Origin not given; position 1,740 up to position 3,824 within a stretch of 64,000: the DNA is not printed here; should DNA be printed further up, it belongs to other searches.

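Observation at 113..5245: Partner-switching module embedded between c-di-GMP synthesis and degradation genes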

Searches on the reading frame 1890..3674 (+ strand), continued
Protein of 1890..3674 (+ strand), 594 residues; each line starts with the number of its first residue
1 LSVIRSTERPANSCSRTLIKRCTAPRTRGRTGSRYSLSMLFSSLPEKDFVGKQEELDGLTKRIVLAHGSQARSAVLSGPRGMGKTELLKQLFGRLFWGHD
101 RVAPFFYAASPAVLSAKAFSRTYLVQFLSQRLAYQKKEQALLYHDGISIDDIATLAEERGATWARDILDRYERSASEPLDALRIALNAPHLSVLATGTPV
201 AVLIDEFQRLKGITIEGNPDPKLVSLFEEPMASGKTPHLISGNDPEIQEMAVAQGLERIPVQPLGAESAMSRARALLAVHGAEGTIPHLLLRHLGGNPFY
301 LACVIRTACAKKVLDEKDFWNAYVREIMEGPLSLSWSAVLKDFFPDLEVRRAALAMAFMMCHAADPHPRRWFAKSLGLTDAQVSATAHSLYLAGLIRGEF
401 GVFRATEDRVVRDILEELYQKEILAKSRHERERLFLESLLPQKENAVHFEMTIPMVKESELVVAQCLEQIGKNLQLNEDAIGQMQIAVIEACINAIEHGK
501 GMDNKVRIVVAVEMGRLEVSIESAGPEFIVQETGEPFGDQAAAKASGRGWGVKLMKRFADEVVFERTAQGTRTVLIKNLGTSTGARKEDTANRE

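Call 19: find_encoding_contigs(protein=P0113, flank=10000, max_places=2)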
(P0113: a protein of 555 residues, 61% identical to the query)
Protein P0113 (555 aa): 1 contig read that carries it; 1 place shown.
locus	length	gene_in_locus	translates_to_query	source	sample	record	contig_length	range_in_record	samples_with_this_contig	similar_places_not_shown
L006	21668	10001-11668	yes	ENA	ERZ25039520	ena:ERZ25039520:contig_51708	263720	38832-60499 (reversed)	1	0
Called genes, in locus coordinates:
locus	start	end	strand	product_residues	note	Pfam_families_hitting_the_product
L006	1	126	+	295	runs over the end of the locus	PF00561:Abhydrolase_1, PF12146:Hydrolase_4, PF12697:Abhydrolase_6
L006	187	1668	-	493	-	PF05598:DUF772, PF01609:DDE_Tnp_1 (weak), PF13751:DDE_Tnp_1_6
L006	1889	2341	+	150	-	-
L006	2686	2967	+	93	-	-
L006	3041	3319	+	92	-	PF04368:DUF507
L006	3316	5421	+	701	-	PF01590:GAF (weak), PF13185:GAF_2, PF13492:GAF_3 (faint), PF13185:GAF_2 (weak), PF00990:GGDEF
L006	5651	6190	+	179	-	PF07638:Sigma70_ECF (faint), PF04542:Sigma70_r2, PF08281:Sigma70_r4_2, PF04545:Sigma70_r4 (weak)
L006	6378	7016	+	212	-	PF13490:zf-HC2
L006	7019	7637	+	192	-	PF13801:Metal_resist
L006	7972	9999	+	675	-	PF10114:PocR (faint), PF11849:DUF3369 (faint), PF01590:GAF, PF13185:GAF_2, PF13492:GAF_3, PF00990:GGDEF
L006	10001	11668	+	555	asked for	PF01637:ATPase_2 (weak), PF13191:AAA_16, PF13581:HATPase_c_2, PF02518:HATPase_c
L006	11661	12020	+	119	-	PF01740:STAS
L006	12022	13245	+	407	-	PF08668:HDOD, PF13487:HD_5, PF01966:HD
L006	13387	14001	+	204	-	PF03692:CxxCxxCC (weak)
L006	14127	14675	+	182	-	PF00293:NUDIX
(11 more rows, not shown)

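Call 20: find_encoding_contigs(protein=P0054, flank=10000, max_places=2)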
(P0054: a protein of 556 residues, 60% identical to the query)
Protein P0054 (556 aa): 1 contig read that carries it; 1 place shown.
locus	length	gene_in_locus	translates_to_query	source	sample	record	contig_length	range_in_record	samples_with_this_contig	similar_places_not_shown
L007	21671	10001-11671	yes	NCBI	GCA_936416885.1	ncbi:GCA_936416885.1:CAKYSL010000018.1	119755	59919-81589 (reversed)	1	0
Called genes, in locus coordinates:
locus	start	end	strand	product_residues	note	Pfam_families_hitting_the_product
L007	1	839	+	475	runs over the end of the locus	PF00501:AMP-binding, PF13193:AMP-binding_C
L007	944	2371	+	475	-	PF02310:B12-binding, PF04055:Radical_SAM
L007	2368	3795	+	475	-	PF02310:B12-binding, PF04055:Radical_SAM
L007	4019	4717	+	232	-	PF01694:Rhomboid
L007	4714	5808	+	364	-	PF13717:Zn_ribbon_4, PF13719:Zn_ribbon_5 (weak), PF00072:Response_reg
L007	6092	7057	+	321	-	PF00140:Sigma70_r1_2, PF04542:Sigma70_r2, PF04539:Sigma70_r3, PF04545:Sigma70_r4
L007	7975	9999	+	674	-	PF10114:PocR, PF01590:GAF, PF13185:GAF_2, PF13492:GAF_3, PF00990:GGDEF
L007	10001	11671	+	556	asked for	PF13191:AAA_16, PF13401:AAA_22 (faint), PF13581:HATPase_c_2, PF02518:HATPase_c (weak)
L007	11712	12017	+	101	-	PF01740:STAS, PF13466:STAS_2 (weak)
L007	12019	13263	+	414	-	PF01590:GAF (weak), PF08668:HDOD, PF13487:HD_5, PF01966:HD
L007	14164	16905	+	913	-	PF00515:TPR_1 (faint), PF07719:TPR_2 (faint), PF14559:TPR_19, PF14559:TPR_19 (weak), PF13432:TPR_16 (weak), PF13414:TPR_11, PF13432:TPR_16 (weak), PF14559:TPR_19 (weak), +25 more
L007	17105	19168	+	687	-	PF01590:GAF (weak), PF13492:GAF_3, PF02518:HATPase_c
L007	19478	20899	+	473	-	PF00072:Response_reg, PF00158:Sigma54_activat, PF14532:Sigma54_activ_2, PF07728:AAA_5 (faint), PF25601:AAA_lid_14, PF02954:HTH_8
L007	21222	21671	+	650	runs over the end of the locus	PF02824:TGS (weak), PF07973:tRNA_SAD, PF00587:tRNA-synt_2b, PF03129:HGTP_anticodon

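Call 24: search_solved_structures(query=A1, max_evalue=1, show_alignments=3)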
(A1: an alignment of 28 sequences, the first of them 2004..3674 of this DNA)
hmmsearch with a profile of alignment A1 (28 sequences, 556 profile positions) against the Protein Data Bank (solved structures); distinct sequences matched with E-value up to 1: 15.
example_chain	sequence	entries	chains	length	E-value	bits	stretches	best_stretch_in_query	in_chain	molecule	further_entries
6m36_A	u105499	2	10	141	2.8e-09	39.2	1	413-541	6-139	Serine-protein kinase RsbW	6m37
1til_A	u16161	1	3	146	3.4e-06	29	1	439-546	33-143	Anti-sigma F factor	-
1l0o_A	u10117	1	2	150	4.1e-06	28.8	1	439-545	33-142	Anti-sigma F factor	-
1th8_A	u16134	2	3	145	5.8e-05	25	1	439-540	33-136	Anti-sigma F factor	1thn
1tid_A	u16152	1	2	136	0.00014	23.7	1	439-539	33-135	Anti-sigma F factor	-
29hb_b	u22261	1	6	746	0.034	15.9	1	33-67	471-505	ATP-dependent Clp protease, ATP-binding subunit ClpE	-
8a8u_A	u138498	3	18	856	0.087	14.5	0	32-63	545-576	ATP-dependent Clp protease ATP-binding subunit ClpC1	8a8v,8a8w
6e11_1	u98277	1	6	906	0.12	14.1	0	9-64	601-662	Heat shock protein 101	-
6e10_1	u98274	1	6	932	0.13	14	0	9-64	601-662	Heat shock protein 101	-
4f4j_A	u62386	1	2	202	0.27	12.9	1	30-56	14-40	Guanylate kinase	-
9if4_A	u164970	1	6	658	0.27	12.9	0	32-63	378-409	ATP-dependent Clp protease ATP-binding subunit ClpC1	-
8ycx_A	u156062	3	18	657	0.27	12.9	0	32-63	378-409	ATP-dependent Clp protease ATP-binding subunit ClpC1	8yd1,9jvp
8xon_S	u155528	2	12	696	0.34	12.6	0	15-64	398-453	NDP-hexose 4-ketoreductase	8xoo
6emw_B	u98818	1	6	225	0.35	12.5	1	11-64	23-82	ATP-dependent Clp protease ATP-binding subunit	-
1lvg_A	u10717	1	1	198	0.4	12.3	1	34-56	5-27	Guanylate kinase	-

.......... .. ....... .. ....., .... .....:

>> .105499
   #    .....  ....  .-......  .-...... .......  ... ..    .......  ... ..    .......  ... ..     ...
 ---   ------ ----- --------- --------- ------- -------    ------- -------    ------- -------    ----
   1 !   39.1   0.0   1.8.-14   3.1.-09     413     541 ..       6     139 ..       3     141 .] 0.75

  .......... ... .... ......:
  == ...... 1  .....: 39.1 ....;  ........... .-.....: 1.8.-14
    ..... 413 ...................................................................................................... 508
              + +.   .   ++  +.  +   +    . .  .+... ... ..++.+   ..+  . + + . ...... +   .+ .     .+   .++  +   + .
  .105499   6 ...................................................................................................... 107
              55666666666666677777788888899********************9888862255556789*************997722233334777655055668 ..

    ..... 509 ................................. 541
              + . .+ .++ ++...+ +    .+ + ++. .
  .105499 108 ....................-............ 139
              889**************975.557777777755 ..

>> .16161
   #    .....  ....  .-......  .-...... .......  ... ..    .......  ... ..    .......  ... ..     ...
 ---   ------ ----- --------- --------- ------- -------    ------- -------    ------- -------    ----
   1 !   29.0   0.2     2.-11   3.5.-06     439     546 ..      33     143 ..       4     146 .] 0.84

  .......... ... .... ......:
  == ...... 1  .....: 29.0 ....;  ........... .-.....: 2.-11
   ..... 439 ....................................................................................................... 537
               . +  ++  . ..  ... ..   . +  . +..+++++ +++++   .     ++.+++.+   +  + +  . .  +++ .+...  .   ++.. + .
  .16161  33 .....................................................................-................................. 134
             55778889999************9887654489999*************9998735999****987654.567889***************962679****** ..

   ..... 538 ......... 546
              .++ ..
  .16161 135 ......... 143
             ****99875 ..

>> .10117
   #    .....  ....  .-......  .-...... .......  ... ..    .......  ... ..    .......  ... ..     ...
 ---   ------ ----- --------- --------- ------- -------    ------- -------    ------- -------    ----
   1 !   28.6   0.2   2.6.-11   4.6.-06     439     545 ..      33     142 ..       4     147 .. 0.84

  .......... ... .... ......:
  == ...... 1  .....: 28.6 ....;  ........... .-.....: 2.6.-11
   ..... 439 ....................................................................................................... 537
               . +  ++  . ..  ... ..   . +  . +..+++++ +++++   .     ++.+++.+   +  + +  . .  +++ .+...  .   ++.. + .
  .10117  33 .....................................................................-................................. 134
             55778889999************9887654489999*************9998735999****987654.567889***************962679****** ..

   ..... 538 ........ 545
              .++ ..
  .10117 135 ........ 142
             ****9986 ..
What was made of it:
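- On Partner-switching system (RsbW/RsbV type): Profile hit to RsbW 6m36 at 2.8e-9 (call 24).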

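Call 25: search_protein_representatives(protein=window:2004-3674:+)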
Query: 556 residues. Proteins with E-value up to 0.001 (for the whole library): 1177; up to 1e-10: 373; up to 1e-30: 99. The best 150 are listed.
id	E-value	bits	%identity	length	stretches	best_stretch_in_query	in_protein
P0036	7.2e-226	767.6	62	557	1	1-556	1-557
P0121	3.0e-173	594.0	50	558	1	2-552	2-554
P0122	1.1e-142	493.1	47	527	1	32-544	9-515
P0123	5.7e-142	490.8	45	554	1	5-544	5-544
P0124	6.6e-139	480.7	45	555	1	3-556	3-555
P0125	1.3e-138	479.7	44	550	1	2-554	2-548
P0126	2.0e-133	462.5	43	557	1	1-551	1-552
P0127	1.4e-105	370.7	45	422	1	4-414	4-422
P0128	4.5e-97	342.6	54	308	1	249-556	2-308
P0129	2.0e-92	327.3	37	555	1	1-541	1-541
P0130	5.4e-86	306.1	55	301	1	1-269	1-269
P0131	3.6e-78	280.3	33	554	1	2-541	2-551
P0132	1.1e-76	275.4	60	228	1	334-556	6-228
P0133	2.8e-76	274.0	31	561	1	1-544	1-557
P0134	2.1e-74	267.8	31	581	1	2-552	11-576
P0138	1.9e-70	254.8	32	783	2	2-390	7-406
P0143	1.0e-61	226.0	30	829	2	2-394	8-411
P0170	2.0e-41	159.0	29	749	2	406-546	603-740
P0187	6.7e-36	140.8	32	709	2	407-540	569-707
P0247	5.4e-27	111.4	26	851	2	410-548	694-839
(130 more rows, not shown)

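Call 27: find_related_loci(query=A2, collection=metagenome_contigs, flank=10000)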
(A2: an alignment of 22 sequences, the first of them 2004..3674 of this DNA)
Query A2 (556 aa) in metagenome_contigs; peptide patterns used: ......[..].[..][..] (x = any residue, [..] = any of these).
574 stretches matched a pattern; 139 encode a relative of the query (tblastn E <= 1e-3); the best 80 are kept; 80 distinct loci.
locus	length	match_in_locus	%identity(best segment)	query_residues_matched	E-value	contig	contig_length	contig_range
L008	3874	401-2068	98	1-556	0e+0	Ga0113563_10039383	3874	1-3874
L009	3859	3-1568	84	35-556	0e+0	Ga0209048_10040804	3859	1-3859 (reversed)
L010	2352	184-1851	70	1-556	0e+0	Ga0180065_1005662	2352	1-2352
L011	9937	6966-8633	67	1-556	0e+0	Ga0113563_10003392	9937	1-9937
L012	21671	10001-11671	61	1-556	0e+0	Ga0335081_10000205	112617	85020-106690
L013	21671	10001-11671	61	1-556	0e+0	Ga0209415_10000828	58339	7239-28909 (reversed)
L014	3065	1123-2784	62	1-556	0e+0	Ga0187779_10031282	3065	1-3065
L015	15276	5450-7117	60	1-556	0e+0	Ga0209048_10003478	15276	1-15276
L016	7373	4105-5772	61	1-556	0e+0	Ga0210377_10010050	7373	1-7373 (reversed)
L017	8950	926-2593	60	1-556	0e+0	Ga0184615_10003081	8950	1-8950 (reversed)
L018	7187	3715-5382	60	1-556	0e+0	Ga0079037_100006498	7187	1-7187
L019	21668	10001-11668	60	1-556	0e+0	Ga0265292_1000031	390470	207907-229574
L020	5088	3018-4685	60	1-556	0e+0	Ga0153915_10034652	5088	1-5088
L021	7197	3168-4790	62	1-541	0e+0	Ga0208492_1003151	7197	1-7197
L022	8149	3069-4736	60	1-556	0e+0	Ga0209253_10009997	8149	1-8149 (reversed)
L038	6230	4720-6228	60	1-504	0e+0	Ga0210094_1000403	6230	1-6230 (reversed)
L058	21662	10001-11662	32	1-543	2e-87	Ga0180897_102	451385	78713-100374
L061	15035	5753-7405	32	1-549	3e-79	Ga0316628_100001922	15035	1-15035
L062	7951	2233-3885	30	1-545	4e-79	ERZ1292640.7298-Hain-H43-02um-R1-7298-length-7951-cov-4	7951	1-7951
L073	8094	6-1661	30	1-541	9e-69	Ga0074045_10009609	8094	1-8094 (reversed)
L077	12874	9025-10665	29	1-546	9e-67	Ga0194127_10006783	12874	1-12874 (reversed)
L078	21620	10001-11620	30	3-541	3e-66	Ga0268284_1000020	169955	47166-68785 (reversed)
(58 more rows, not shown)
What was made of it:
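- Tried and rejected: The metagenome scan with an alignment (call 27) replaced it.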

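Call 32: search_protein_families(library=pfam, proteins=[L058:11674-12033:+, L058:12030-13253:+, L078:13196-13987:-, L077:7999-8634:-, L078:6990-8315:-, L078:9040-9570:-, L061:2935-5076:+, L061:5073-5720:+, L061:9036-10052:+, L062:3903-5288:-], max_evalue=0.001)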
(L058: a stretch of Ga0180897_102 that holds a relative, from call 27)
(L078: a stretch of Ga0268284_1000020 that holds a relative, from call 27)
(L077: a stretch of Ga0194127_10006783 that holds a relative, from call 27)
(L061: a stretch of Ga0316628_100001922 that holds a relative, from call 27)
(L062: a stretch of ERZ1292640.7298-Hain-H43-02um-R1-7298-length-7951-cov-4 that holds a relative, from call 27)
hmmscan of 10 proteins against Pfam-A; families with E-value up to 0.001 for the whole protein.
L058:11674-12033:+ (119 aa): 1 family
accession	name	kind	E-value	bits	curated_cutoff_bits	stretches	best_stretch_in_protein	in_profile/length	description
PF01740.26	STAS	-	4.3e-14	52.6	22.6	1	10-109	6-106/106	STAS domain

L058:12030-13253:+ (407 aa): 6 families
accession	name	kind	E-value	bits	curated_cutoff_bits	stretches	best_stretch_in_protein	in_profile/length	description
PF13487.12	HD_5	-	3.2e-38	131.6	27.2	1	195-360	3-170/170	HD domain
PF01966.28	HD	-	8.7e-25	87.7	22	1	208-329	3-116/116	HD domain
PF01590.32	GAF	-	3.1e-07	31.4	22.4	1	89-161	62-133/133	GAF domain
PF08668.18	HDOD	-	3.1e-07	30.5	22.9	1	206-261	95-148/196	HDOD domain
PF13492.12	GAF_3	-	1.1e-06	29.5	27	1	36-163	10-129/129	GAF domain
PF13185.12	GAF_2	-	3.1e-06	27.9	28.6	1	112-162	90-136/136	GAF domain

L078:13196-13987:- (263 aa): 3 families
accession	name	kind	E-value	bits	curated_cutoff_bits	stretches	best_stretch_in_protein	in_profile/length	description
PF13672.11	PP2C_2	-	1.6e-16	60.9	24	1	37-224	18-181/209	Protein phosphatase 2C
PF00481.26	PP2C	-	3.3e-12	47.1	20.3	1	16-161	7-143/255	Protein phosphatase 2C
PF07228.17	SpoIIE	-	1.5e-07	32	25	1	195-262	111-190/192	Stage II sporulation protein E (SpoIIE)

L077:7999-8634:- (211 aa): 3 families
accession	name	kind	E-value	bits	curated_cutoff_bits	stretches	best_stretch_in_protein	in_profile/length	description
PF00481.26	PP2C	-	3.6e-13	50.2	20.3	1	39-109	66-143/255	Protein phosphatase 2C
PF13672.11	PP2C_2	-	4.8e-13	49.6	24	1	2-176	34-186/209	Protein phosphatase 2C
PF07228.17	SpoIIE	-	3.3e-05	24.3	25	1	147-210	115-190/192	Stage II sporulation protein E (SpoIIE)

L078:6990-8315:- (441 aa): 3 families
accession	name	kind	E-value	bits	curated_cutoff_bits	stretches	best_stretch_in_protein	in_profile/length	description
PF05697.18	Trigger_N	-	3e-36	125.3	22.2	1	1-144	1-144/144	Bacterial trigger factor protein (TF)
PF05698.19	Trigger_C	-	5.5e-34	118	22.7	1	264-421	1-161/162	Bacterial trigger factor protein (TF) C-terminus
PF00254.34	FKBP_C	-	7.1e-12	45.9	21.1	1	160-239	5-92/94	FKBP-type peptidyl-prolyl cis-trans isomerase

L078:9040-9570:- (176 aa): 0 families

L061:2935-5076:+ (713 aa): 5 families
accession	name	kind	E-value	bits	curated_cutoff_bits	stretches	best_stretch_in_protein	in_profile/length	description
PF01580.24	FtsK_SpoIIIE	-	3.6e-67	226.5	24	1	362-550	2-221/221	FtsK/SpoIIIE family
PF17854.6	FtsK_alpha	-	4.3e-31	107.5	22.9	1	255-354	1-101/101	FtsK alpha domain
PF13491.11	FtsK_4TM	-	3.8e-30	105.3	23.1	1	6-168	1-167/171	4TM region of DNA translocase FtsK/SpoIIIE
PF09397.16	FtsK_gamma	-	7.5e-21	74.1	30.6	1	648-707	1-59/63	Ftsk gamma domain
PF12846.13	AAA_10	-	0.00053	19.6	27.5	0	398-440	21-59/362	AAA-like domain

L061:5073-5720:+ (215 aa): 1 family
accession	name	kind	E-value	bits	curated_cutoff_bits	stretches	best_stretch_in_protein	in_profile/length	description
PF03548.22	LolA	-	8.5e-22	78.1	23.6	1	45-203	2-163/165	Outer membrane lipoprotein carrier protein LolA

L061:9036-10052:+ (338 aa): 3 families
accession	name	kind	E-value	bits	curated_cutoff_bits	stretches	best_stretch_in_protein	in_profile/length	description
PF00814.31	TsaD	-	6.9e-101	337.8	24.8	1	23-313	1-263/264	tRNA N6-adenosine threonylcarbamoyltransferase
PF22521.2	HypF_C_2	-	1e-08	35.7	27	1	234-308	161-235/241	Carbamoyltransferase, Kae1-like Domain, second subdomain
PF02543.21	Carbam_trans_N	-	2.9e-07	30.7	24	1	233-303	270-335/346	Carbamoyltransferase N-terminus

L062:3903-5288:- (461 aa): 2 families
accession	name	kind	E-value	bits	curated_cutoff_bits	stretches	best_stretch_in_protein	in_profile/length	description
PF00206.25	Lyase_1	-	1.7e-95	320.5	27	1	9-339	1-312/312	Lyase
PF10415.14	FumaraseC_C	-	6.3e-18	65.4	32.5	1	405-457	1-53/54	Fumarase C C-terminus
